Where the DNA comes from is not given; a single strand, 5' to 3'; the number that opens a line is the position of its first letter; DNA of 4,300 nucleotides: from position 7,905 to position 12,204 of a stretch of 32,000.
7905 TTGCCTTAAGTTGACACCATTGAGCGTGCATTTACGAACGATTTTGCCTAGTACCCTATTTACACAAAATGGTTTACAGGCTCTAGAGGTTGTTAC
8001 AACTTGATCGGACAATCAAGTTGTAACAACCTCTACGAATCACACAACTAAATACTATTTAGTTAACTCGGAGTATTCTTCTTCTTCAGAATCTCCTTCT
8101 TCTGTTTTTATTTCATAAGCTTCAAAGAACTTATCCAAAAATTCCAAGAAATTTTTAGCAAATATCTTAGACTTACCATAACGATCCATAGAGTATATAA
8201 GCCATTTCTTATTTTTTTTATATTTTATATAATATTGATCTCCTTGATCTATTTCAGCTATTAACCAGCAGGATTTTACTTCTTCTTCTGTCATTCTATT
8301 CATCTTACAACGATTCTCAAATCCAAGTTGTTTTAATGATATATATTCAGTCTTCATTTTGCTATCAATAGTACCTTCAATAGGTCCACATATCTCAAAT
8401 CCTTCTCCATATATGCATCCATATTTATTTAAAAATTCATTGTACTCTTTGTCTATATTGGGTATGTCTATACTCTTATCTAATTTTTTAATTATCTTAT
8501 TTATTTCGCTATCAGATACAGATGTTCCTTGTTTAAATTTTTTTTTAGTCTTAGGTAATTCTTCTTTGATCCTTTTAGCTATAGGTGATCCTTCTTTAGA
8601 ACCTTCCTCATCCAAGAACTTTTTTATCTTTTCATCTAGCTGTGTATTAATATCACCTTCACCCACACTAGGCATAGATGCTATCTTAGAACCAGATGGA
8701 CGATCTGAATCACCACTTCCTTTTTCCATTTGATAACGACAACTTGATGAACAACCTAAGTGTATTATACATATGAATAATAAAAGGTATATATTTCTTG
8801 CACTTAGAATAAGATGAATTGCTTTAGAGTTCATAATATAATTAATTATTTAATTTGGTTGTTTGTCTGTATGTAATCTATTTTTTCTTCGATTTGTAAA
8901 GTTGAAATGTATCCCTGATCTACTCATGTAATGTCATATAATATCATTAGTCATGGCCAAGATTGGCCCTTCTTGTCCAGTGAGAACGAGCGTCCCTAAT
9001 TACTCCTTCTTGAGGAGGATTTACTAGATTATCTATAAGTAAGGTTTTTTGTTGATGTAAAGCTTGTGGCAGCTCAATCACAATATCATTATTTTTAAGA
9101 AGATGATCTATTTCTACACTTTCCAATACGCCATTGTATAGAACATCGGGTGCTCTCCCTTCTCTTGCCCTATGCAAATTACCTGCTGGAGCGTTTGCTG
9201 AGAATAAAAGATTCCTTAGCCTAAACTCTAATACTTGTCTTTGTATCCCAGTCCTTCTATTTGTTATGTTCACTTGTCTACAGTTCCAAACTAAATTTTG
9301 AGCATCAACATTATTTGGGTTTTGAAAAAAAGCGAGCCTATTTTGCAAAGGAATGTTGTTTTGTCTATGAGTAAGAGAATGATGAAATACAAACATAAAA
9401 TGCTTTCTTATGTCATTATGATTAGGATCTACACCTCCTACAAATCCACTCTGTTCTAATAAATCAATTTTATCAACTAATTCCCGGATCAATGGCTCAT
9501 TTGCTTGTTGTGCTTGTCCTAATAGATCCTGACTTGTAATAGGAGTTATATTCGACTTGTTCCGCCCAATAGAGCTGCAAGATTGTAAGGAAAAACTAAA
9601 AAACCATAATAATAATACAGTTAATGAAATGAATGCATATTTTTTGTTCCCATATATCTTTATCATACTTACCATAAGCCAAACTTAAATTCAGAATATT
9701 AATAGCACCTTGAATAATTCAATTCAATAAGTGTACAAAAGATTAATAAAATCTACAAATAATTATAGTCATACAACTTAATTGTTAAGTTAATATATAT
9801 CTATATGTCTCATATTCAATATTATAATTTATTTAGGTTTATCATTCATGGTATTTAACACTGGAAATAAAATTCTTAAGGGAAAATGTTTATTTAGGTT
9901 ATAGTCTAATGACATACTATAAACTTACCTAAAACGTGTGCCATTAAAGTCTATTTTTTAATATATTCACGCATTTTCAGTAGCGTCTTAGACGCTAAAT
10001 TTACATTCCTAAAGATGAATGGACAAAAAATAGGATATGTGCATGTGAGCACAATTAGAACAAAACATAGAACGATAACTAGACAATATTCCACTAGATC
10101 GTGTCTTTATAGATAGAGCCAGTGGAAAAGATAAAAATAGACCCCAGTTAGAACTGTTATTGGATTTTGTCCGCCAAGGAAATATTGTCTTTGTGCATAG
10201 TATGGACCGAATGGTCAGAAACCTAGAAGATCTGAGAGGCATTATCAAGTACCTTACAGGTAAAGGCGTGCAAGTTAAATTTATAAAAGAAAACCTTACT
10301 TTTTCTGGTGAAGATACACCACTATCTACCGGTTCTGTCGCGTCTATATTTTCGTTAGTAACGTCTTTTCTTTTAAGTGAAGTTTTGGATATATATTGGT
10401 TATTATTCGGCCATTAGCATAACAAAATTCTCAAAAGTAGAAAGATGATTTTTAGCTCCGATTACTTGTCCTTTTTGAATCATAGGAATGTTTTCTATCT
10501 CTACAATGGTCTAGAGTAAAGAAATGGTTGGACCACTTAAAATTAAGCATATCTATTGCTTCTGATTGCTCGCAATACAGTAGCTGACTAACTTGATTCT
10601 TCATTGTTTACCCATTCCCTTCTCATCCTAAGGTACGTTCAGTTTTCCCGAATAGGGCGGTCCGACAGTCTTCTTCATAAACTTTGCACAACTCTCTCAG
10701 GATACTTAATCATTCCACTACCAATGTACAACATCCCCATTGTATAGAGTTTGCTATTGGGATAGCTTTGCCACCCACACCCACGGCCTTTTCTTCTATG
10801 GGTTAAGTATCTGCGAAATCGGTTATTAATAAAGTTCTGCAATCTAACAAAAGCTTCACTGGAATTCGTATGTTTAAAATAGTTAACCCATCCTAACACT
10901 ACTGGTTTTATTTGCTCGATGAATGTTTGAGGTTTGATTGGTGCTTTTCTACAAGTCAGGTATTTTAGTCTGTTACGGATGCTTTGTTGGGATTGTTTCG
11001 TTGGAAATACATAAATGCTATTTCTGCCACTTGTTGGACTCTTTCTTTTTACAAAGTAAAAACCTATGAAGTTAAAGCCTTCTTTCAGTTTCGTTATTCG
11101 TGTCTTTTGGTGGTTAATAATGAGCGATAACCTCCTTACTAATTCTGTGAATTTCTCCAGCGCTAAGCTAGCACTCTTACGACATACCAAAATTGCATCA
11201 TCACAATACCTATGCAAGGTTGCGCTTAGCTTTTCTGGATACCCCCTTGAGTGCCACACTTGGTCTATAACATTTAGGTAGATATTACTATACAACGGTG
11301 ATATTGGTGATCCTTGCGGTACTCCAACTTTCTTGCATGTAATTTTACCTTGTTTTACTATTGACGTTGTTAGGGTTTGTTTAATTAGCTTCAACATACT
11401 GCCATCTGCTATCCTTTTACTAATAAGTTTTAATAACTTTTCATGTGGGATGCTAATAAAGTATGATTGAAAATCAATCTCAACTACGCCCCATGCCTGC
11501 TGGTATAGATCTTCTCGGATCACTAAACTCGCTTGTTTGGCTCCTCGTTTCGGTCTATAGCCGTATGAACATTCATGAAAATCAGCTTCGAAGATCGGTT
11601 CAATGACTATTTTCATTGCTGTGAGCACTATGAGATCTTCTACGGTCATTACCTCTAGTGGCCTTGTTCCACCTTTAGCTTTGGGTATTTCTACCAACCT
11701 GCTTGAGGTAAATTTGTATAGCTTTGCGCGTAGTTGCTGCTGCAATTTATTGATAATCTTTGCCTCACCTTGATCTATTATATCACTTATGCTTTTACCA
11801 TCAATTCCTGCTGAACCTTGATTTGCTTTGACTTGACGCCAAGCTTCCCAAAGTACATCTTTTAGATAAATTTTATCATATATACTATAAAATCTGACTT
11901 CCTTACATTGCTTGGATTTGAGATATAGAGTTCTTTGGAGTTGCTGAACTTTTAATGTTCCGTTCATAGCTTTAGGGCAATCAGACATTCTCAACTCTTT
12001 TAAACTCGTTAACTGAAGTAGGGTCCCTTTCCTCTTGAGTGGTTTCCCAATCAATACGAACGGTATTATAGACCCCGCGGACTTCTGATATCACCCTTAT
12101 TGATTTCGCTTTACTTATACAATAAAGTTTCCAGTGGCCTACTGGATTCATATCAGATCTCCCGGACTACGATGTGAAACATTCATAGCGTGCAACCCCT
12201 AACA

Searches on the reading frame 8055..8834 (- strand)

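Call 57: search_protein_families(library=pfam, proteins=[window:8055-8834:-], max_evalue=0.001)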
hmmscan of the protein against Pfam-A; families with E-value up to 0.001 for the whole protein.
window:8055-8834:- (259 aa): 2 families
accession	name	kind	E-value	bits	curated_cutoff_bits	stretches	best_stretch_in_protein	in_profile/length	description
PF14568.11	SUKH_6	-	1.2e-07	32.6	27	1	127-233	15-119/119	SMI1-KNR4 cell-wall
PF09346.15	SMI1_KNR4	-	1.1e-05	26.5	25.4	1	106-235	2-125/125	SMI1 / KNR4 family (SUKH-1)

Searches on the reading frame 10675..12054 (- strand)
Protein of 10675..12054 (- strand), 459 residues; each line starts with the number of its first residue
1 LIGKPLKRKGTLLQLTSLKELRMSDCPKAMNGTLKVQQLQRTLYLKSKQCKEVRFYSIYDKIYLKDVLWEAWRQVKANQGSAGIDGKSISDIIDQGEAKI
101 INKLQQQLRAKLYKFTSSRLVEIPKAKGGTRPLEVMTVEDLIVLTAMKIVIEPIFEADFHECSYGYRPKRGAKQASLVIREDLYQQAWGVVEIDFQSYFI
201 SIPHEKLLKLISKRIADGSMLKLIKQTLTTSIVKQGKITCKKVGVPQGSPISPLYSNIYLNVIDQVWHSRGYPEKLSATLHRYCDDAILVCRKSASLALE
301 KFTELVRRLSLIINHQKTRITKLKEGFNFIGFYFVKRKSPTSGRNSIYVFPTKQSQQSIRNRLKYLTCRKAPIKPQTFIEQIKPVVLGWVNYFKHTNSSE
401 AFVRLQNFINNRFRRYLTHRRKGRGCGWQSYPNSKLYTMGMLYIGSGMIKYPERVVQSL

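Call 57: search_protein_families(library=pfam, proteins=[window:10675-12054:-], max_evalue=0.001)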
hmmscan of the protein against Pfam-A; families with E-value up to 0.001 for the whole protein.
window:10675-12054:- (459 aa): 2 families
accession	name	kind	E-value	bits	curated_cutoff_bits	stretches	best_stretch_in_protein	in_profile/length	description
PF00078.32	RVT_1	-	9.5e-29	101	29.6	1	123-333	1-204/205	Reverse transcriptase (RNA-dependent DNA polymerase)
PF08388.16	GIIM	-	1.2e-13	51.3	23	1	357-425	2-71/80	Group II intron, maturase-specific domain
